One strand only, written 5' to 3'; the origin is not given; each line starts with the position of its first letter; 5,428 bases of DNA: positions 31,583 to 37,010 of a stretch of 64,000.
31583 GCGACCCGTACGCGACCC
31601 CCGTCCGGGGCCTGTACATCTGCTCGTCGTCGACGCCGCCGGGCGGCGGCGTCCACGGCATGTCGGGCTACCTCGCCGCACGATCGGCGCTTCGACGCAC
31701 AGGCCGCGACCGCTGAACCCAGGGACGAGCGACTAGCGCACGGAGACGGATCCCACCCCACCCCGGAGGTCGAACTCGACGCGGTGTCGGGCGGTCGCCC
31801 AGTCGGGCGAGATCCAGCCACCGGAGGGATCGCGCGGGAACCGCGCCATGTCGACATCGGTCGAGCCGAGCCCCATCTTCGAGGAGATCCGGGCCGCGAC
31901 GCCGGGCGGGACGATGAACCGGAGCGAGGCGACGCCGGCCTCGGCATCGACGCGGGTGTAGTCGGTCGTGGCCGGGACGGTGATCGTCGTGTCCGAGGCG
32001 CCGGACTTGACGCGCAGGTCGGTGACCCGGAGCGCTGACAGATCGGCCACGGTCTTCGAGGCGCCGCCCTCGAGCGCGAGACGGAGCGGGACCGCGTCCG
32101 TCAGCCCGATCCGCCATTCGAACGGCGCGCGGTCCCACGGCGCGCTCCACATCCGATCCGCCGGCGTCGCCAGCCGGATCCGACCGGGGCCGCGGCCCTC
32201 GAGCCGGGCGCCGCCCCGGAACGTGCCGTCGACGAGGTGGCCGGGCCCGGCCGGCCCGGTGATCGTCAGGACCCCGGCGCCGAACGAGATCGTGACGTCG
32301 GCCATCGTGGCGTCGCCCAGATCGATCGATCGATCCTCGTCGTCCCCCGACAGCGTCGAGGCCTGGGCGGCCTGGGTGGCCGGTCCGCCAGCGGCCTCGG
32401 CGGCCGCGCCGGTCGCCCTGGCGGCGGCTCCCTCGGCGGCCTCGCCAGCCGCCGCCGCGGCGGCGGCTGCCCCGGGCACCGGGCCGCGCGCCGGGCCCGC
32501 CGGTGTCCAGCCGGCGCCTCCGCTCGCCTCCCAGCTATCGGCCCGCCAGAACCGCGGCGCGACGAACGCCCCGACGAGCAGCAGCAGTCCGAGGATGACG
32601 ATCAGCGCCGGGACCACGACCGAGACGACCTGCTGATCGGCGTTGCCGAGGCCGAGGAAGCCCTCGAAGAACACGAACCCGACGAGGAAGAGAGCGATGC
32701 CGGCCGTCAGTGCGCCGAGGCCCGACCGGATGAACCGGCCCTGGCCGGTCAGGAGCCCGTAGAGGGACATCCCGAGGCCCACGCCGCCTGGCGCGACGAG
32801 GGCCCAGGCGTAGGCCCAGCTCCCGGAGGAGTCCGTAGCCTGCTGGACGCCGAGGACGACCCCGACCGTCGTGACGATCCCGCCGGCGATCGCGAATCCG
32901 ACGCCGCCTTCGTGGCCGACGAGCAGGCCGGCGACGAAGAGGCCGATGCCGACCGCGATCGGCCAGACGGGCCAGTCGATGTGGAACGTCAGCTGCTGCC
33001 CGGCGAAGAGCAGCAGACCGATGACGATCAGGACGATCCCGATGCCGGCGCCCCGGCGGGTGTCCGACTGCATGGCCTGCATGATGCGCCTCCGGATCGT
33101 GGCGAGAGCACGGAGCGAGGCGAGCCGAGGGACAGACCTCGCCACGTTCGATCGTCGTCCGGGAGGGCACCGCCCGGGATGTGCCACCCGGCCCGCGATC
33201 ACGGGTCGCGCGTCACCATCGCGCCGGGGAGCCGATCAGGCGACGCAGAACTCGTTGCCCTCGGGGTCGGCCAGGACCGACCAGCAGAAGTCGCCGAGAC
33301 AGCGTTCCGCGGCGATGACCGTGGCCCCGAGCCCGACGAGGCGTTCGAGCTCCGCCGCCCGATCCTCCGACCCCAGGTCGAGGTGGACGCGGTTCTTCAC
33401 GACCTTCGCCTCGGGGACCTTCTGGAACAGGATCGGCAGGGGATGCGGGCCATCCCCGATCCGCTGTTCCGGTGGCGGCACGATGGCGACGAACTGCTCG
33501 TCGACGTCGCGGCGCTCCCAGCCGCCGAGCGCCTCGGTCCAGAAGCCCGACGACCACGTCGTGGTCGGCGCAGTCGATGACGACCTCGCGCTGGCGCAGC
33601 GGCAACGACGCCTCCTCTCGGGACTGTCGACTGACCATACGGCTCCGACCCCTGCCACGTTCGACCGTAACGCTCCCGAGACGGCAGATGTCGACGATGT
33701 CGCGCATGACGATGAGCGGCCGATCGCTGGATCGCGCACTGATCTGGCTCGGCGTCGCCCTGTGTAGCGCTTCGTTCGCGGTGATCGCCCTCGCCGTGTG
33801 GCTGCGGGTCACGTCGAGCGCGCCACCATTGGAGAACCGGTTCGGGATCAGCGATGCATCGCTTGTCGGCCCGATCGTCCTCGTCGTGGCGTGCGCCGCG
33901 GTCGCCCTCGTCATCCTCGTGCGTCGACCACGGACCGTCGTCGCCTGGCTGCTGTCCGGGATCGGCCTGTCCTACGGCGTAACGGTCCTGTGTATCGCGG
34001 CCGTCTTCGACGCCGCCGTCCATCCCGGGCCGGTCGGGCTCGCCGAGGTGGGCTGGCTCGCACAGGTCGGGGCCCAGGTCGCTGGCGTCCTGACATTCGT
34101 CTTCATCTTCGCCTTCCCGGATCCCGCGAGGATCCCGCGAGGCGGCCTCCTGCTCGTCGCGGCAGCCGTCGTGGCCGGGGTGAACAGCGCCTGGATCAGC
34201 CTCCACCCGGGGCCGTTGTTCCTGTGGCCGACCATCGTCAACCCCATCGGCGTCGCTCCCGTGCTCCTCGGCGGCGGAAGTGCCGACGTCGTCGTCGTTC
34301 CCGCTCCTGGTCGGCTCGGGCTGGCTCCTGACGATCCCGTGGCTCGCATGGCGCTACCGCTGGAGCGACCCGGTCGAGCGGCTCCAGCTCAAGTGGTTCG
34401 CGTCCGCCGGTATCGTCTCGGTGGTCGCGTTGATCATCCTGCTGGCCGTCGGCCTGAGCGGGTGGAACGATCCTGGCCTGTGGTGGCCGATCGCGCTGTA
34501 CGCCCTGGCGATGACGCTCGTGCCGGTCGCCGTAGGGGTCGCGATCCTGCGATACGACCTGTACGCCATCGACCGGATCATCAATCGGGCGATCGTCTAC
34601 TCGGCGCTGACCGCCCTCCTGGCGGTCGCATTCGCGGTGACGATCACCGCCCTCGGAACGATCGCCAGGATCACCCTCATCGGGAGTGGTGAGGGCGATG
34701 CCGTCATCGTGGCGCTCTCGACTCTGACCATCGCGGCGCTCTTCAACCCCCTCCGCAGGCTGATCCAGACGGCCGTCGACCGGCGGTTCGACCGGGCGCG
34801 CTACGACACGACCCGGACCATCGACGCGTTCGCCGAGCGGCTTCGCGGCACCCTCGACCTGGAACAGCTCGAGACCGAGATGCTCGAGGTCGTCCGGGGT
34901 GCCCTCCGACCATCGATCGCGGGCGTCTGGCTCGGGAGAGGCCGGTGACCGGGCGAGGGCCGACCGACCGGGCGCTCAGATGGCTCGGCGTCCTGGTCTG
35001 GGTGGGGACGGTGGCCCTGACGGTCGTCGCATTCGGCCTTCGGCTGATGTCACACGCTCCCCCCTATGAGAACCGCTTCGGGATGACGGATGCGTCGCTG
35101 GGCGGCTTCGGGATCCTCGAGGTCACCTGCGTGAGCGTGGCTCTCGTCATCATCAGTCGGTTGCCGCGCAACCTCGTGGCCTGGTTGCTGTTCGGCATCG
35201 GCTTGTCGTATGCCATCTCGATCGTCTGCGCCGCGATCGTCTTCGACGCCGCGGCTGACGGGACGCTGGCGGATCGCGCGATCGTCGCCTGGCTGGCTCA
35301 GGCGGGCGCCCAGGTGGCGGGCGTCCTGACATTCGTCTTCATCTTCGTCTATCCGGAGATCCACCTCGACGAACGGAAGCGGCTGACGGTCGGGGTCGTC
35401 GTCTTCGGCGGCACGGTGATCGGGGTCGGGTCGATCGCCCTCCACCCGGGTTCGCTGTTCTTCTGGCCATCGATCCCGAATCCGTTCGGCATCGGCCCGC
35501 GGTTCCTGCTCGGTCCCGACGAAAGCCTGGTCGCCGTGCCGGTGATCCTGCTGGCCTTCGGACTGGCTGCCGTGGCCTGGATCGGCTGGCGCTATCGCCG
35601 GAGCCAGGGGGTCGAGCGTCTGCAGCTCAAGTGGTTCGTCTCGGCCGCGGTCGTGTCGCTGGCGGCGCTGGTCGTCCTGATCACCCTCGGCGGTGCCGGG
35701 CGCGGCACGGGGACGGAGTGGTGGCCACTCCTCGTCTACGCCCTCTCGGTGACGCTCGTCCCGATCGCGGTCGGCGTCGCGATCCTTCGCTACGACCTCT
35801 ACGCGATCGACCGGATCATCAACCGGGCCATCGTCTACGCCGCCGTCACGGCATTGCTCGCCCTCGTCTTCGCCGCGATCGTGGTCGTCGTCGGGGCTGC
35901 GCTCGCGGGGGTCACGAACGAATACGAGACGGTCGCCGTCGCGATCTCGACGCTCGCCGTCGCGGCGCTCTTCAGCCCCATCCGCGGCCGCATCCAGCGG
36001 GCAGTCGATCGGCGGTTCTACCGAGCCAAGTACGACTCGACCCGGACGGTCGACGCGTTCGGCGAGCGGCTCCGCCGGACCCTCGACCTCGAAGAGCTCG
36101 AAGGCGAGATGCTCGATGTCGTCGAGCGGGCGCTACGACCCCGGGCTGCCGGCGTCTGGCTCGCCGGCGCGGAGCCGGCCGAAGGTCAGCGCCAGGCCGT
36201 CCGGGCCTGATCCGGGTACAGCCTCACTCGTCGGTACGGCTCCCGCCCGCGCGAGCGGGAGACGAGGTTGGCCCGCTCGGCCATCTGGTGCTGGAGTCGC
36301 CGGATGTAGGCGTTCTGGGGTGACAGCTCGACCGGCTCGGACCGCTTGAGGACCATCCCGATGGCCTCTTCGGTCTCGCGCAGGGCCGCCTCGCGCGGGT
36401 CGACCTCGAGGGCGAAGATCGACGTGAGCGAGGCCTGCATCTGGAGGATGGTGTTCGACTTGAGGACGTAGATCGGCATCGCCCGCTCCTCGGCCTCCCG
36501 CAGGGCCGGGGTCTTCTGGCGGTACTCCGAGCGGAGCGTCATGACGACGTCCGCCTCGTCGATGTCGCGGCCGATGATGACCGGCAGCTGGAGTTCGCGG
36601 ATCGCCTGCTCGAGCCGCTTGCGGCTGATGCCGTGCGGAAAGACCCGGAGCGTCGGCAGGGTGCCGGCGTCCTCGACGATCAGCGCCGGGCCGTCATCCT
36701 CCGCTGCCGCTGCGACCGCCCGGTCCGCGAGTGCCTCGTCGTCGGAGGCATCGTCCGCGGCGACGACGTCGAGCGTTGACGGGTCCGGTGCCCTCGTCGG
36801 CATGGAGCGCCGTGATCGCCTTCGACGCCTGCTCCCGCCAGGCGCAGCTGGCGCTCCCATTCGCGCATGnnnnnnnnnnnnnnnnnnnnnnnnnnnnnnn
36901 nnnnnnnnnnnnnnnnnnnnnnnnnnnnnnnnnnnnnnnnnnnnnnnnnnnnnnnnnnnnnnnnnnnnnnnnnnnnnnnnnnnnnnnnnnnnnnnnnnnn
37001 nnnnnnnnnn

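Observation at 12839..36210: Ten-member expansion of a polytopic membrane family with no output domain (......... / DRRFDR-motif proteins)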

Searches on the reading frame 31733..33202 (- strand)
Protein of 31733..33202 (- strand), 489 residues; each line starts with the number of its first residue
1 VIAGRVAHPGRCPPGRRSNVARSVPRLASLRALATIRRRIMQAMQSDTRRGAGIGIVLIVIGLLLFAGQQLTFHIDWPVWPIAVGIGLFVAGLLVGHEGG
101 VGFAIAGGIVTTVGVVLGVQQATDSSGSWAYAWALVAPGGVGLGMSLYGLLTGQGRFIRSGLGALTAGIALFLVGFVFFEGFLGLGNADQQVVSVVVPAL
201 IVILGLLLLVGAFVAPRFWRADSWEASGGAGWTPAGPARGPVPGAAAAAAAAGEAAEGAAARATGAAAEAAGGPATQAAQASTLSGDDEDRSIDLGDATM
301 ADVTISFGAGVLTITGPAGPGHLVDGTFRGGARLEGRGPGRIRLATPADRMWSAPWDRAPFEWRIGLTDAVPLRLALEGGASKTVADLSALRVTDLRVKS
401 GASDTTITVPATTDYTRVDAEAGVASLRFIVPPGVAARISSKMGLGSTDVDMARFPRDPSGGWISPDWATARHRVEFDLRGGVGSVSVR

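Call 8: search_protein_families(library=pfam, proteins=[window:31733-33202:-], max_evalue=0.01)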
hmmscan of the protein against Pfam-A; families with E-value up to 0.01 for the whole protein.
window:31733-33202:- (489 aa): 1 family
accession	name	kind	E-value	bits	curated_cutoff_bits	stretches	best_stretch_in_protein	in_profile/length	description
PF17115.11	Toast_rack_N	-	0.0097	16.6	22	0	297-328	2-31/92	N-terminal domain of toast_rack, DUF2154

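Call 70: search_protein_families(library=padloc, proteins=[window:31733-33202:-], max_evalue=0.001)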
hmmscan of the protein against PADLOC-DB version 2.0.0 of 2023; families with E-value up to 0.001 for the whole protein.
window:31733-33202:- (489 aa): 0 families

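Call 71: search_protein_families(library=ncbifam, proteins=[window:31733-33202:-], max_evalue=0.001)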
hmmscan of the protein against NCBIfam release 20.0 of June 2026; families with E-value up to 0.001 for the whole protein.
window:31733-33202:- (489 aa): 0 families

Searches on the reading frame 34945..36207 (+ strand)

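Call 5: search_protein_families(library=pfam, proteins=[window:34945-36207:+], max_evalue=1)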
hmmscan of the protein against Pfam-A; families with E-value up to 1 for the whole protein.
window:34945-36207:+ (421 aa): 1 family
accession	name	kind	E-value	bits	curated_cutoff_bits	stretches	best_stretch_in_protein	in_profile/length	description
PF07048.16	DUF1331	-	0.31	11.2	25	1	125-140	6-21/35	Protein of unknown function (DUF1331)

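Call 6: search_protein_families(library=ncbifam, proteins=[window:34945-36207:+], max_evalue=1)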
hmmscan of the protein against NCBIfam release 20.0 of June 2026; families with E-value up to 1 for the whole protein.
window:34945-36207:+ (421 aa): 0 families

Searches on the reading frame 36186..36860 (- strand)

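Call 27: search_protein_families(library=pfam, proteins=[window:36186-36860:-], max_evalue=0.001)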
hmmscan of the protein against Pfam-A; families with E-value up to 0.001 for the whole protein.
window:36186-36860:- (224 aa): 2 families
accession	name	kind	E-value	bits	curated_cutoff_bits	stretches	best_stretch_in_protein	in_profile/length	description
PF25516.1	PTPase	-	1.2e-29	102.5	27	1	71-149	1-79/79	Phosphotyrosine protein phosphatase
PF01424.28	R3H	-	1.7e-12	47.6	26.8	1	160-216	3-60/60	R3H domain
